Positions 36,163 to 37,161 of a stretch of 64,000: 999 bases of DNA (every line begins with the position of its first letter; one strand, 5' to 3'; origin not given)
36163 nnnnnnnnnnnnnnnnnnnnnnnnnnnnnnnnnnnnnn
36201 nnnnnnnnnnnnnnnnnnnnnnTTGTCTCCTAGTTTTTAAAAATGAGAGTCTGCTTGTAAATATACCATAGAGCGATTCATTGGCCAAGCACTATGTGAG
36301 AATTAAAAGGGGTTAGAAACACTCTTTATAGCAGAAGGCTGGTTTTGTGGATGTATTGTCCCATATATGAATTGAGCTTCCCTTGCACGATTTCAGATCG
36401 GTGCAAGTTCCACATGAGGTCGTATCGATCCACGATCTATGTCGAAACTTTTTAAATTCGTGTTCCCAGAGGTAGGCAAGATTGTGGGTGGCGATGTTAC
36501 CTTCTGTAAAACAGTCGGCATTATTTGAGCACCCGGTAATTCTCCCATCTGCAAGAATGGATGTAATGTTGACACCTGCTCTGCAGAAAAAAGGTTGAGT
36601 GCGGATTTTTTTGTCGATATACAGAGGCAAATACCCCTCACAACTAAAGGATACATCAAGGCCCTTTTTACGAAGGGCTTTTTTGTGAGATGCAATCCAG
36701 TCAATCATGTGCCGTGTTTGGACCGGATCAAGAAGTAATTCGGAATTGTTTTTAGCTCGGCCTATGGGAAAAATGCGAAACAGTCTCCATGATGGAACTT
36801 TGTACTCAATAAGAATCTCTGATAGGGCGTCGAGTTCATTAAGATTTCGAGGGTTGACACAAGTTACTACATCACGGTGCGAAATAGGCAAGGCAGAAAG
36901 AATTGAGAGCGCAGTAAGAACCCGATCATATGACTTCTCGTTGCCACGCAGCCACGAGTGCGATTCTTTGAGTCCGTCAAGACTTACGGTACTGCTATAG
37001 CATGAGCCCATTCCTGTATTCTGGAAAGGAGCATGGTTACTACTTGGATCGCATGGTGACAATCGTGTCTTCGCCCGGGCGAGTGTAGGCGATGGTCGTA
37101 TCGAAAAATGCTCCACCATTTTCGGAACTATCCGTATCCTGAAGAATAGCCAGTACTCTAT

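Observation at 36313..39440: Two diverged tandem cassettes: small secreted protein + radical SAM/SPASM enzyme, second enzyme lacking its radical-SAM core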

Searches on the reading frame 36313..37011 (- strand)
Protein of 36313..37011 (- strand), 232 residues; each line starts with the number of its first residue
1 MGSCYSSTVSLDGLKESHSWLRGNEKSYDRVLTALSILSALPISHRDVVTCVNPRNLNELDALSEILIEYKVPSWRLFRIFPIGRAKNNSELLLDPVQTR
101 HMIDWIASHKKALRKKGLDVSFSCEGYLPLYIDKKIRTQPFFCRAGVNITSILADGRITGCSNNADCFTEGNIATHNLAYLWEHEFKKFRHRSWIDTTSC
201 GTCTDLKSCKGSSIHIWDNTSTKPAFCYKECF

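Call 6: find_homologous_proteins(query=window:36313-37011:-, max_evalue=0.00001)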
Query window:36313-37011:- (232 aa): 350 proteins with E <= 0.00001 among 589 candidates; the best 120 are listed.
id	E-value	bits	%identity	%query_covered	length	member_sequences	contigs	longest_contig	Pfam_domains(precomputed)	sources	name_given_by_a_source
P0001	1.3e-158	544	100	100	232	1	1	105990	PF13186.12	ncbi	-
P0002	7.3e-94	332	60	99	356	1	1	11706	PF13186.12,PF04055.28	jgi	jgi:radical SAM protein with 4Fe4S-binding SPASM domain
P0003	5.3e-92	326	58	98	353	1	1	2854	PF13186.12,PF04055.28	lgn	-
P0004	1.2e-88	315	57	98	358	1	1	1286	PF04055.28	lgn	-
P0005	2.1e-88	314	59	98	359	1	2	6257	PF04055.28,PF13353.12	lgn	-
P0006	6.1e-87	309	58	98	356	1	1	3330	PF13186.12,PF04055.28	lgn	-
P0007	1.3e-86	308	56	98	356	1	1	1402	PF13186.12,PF04055.28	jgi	jgi:radical SAM protein with 4Fe4S-binding SPASM domain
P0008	2.6e-86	307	56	98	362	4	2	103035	PF13186.12,PF04055.28,PF13353.12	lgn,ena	-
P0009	5.4e-86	306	56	98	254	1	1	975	PF13186.12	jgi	jgi:radical SAM protein with 4Fe4S-binding SPASM domain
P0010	8.7e-86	305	57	100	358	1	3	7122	PF04055.28,PF13353.12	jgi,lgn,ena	-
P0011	1.0e-85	305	56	100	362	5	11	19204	PF04055.28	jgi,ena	jgi:radical SAM protein with 4Fe4S-binding SPASM domain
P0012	4.3e-85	303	56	98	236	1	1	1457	PF13186.12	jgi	jgi:radical SAM protein with 4Fe4S-binding SPASM domain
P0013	4.3e-85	303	57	98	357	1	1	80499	PF13186.12,PF04055.28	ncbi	-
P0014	2.6e-83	297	55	98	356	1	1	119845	PF13186.12,PF04055.28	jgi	jgi:radical SAM protein with 4Fe4S-binding SPASM domain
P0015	3.0e-83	297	57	97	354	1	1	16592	PF13186.12,PF04055.28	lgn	-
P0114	3.3e-68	248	49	95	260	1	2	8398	PF13186.12,PF04055.28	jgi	-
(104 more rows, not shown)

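Call 8: find_encoding_contigs(protein=P0001, flank=4000, max_places=4)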
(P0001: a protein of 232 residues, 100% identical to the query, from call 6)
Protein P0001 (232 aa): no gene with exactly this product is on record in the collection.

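Call 9: find_encoding_contigs(protein=P0002, flank=5000, max_places=3)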
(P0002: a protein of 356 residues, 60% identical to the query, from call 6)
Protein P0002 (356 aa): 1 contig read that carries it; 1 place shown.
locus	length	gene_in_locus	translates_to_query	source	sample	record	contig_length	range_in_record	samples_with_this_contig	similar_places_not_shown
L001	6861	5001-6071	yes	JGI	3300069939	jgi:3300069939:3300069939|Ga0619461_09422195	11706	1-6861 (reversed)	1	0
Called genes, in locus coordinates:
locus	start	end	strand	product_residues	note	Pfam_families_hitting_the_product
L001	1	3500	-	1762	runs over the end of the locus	PF06745:ATPase (weak)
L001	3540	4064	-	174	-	PF18967:PycTM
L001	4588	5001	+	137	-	-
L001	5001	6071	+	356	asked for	PF04055:Radical_SAM, PF13186:SPASM (weak)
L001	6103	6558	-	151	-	PF02639:DUF188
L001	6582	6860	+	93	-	?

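Call 10: find_encoding_contigs(protein=P0013, flank=5000, max_places=3)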
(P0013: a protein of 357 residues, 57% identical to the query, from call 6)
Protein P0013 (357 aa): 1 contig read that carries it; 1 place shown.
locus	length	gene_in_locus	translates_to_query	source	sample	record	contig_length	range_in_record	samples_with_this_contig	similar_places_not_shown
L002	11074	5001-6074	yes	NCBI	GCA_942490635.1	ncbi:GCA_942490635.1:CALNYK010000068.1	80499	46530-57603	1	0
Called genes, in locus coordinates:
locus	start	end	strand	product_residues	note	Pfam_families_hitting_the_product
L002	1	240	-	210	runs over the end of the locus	PF02581:TMP-TENI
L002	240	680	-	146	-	-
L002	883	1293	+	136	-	-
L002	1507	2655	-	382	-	-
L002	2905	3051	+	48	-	-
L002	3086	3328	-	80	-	PF18993:Rv0078B (faint)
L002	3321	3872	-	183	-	PF19502:DUF6036 (faint)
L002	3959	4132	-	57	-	-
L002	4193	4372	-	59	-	-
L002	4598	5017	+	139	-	-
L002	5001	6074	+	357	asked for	PF04055:Radical_SAM, PF13186:SPASM (weak)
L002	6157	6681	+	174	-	-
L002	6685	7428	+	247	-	-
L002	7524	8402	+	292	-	PF03755:YicC-like_N, PF08340:YicC-like_C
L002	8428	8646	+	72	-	-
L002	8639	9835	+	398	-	PF02441:Flavoprotein, PF04127:DFP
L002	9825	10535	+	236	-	PF03167:UDG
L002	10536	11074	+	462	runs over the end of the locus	PF00772:DnaB, PF03796:DnaB_C, PF13481:AAA_25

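Call 66: search_protein_families(library=ncbifam, proteins=[L001:4588-5001:+, L002:4598-5017:+], max_evalue=10)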
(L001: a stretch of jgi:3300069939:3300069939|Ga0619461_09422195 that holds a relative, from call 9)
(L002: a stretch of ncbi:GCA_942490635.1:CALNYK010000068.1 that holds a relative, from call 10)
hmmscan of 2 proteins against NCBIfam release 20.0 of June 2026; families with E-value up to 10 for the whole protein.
L001:4588-5001:+ (137 aa): 1 family
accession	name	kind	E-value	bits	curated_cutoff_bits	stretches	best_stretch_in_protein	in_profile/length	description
TIGR04134.1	lipo_with_rSAM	hypoth_equivalog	2.7e-06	27.5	39.8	1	44-121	41-119/150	radical SAM-associated putative lipoprotein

L002:4598-5017:+ (139 aa): 3 families
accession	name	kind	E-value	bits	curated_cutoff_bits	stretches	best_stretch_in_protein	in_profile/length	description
TIGR04134.1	lipo_with_rSAM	hypoth_equivalog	2.1e-07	31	39.8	1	24-118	29-120/150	radical SAM-associated putative lipoprotein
NF004017.0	PRK05479.1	equivalog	0.018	13.8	336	1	60-137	238-311/337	ketol-acid reductoisomerase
TIGR00465.1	ilvC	equivalog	0.13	11.2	226.15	1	64-136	228-295/314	ketol-acid reductoisomerase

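Call 87: search_protein_representatives(protein=window:36313-37011:-)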
Query: 232 residues. Proteins with E-value up to 0.001 (for the whole library): 1567; up to 1e-10: 481; up to 1e-30: 57. The best 150 are listed.
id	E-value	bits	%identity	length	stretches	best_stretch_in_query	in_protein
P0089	2.8e-72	259.3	50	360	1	6-228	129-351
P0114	1.0e-68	247.6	48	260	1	5-229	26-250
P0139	5.2e-64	232.2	45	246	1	7-229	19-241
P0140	1.8e-61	223.9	55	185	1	53-229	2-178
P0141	2.0e-60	220.5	46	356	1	6-229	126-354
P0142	9.2e-60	218.3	43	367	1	6-229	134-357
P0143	3.0e-54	200.3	54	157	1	84-232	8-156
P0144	5.7e-52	192.8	40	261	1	6-230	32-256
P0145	6.3e-52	192.6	41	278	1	7-227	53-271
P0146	3.0e-50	187.2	37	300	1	6-228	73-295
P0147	7.5e-46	172.8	37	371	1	6-228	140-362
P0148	1.2e-45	172.1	39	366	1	7-229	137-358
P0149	7.1e-45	169.6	35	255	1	6-228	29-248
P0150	3.1e-43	164.2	37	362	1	6-228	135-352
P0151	3.9e-42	160.6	41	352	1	6-220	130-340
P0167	1.9e-36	142.0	33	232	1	8-223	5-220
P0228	5.2e-26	107.8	31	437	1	7-230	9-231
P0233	1.1e-25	106.7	29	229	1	8-230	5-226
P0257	1.2e-23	100.1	29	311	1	7-228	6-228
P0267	8.4e-23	97.3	29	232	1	10-216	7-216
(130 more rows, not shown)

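Call 88: find_encoding_contigs(protein=P0114, flank=3000, max_places=3)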
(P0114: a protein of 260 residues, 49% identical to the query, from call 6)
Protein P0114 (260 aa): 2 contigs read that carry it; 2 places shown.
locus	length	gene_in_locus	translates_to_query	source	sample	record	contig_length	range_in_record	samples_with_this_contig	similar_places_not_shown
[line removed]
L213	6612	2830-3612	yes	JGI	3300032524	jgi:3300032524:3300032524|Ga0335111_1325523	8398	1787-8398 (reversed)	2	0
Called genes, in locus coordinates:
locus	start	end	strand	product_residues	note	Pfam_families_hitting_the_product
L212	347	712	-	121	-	-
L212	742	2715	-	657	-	PF24883:NPHP3_N (faint), PF05729:NACHT (faint)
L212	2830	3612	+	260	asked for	PF04055:Radical_SAM (weak), PF13186:SPASM (weak)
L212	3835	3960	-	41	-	-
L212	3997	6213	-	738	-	PF24714:TOR1L1_N (faint), PF02985:HEAT (faint), PF03130:HEAT_PBS (faint), PF13513:HEAT_EZ (faint), PF01602:Adaptin_N (faint), PF13646:HEAT_2 (weak), PF12717:Cnd1 (faint), PF13646:HEAT_2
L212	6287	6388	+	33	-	-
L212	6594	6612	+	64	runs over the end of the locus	-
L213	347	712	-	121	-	-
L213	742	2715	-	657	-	PF24883:NPHP3_N (faint), PF05729:NACHT (faint)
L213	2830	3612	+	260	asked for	PF04055:Radical_SAM (weak), PF13186:SPASM (weak)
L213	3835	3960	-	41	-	-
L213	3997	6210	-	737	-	PF03130:HEAT_PBS (faint), PF24714:TOR1L1_N (faint), PF02985:HEAT (faint), PF13513:HEAT_EZ (faint), PF01602:Adaptin_N (faint), PF13646:HEAT_2, PF12717:Cnd1 (faint), PF13646:HEAT_2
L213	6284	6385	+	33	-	-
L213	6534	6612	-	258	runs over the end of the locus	PF06439:3keto-disac_hyd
